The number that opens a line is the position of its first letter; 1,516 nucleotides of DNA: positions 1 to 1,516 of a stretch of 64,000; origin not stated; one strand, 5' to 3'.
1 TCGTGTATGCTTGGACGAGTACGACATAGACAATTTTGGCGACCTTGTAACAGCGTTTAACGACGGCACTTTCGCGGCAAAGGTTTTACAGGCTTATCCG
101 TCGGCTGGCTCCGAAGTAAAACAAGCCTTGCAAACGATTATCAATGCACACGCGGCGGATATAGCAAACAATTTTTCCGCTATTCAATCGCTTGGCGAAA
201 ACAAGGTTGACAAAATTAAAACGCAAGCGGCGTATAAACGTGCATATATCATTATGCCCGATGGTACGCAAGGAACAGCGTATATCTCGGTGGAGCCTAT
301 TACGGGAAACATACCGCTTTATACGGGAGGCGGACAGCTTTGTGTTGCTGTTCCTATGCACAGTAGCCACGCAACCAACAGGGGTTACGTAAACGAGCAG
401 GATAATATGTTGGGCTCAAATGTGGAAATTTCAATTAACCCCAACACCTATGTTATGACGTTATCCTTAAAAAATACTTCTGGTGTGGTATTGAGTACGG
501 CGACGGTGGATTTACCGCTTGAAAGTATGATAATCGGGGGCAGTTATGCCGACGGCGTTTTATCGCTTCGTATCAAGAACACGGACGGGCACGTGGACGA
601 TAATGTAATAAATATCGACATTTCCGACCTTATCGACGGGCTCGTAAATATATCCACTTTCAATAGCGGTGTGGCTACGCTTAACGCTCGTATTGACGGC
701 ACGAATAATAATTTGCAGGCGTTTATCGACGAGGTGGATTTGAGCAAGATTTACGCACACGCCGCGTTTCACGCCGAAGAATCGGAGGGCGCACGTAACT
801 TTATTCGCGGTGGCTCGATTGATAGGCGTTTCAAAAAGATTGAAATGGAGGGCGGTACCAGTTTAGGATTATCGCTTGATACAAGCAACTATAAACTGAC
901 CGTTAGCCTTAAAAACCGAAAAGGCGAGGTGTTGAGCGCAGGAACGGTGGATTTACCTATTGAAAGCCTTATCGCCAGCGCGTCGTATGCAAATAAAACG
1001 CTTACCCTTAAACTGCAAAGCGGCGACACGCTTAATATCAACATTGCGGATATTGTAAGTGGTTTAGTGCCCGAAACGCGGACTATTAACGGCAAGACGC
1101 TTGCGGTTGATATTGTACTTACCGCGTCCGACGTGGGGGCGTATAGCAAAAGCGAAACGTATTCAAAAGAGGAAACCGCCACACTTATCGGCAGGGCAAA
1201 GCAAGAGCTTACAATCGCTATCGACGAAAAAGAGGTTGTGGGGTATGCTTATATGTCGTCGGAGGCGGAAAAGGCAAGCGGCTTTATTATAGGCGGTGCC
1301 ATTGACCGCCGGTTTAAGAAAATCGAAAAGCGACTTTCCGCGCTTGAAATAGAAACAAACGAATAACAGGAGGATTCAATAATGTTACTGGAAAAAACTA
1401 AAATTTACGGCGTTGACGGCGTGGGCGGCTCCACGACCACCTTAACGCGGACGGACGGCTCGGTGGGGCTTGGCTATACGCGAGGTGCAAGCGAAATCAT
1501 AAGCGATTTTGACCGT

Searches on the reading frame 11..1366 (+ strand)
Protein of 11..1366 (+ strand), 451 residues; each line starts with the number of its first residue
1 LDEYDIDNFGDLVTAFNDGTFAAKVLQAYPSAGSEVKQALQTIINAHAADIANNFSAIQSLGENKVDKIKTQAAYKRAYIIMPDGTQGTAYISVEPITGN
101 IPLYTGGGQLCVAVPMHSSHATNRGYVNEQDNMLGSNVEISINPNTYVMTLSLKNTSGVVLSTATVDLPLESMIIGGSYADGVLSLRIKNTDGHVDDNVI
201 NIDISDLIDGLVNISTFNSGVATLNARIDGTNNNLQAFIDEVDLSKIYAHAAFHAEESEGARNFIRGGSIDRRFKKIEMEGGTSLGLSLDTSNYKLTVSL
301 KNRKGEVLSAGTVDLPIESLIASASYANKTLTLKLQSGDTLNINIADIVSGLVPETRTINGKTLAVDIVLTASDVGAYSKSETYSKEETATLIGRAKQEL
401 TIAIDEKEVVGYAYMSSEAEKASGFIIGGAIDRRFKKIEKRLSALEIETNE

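Call 5: search_protein_families(library=pfam, proteins=[window:11-1366:+], max_evalue=0.01)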
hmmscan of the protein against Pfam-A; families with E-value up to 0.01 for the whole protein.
window:11-1366:+ (451 aa): 0 families

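Call 6: search_protein_families(library=phrogs, proteins=[window:11-1366:+], max_evalue=0.01)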
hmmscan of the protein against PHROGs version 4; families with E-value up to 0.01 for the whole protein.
window:11-1366:+ (451 aa): 3 families
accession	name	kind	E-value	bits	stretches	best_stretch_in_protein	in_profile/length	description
phrog_23008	-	tail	1.6e-08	34.3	1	344-387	465-508/812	tail fiber protein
phrog_17472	-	tail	3.3e-07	29.8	1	349-407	241-299/872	tail protein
phrog_17219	-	unknown function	0.005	17.8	0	337-381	15-54/184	-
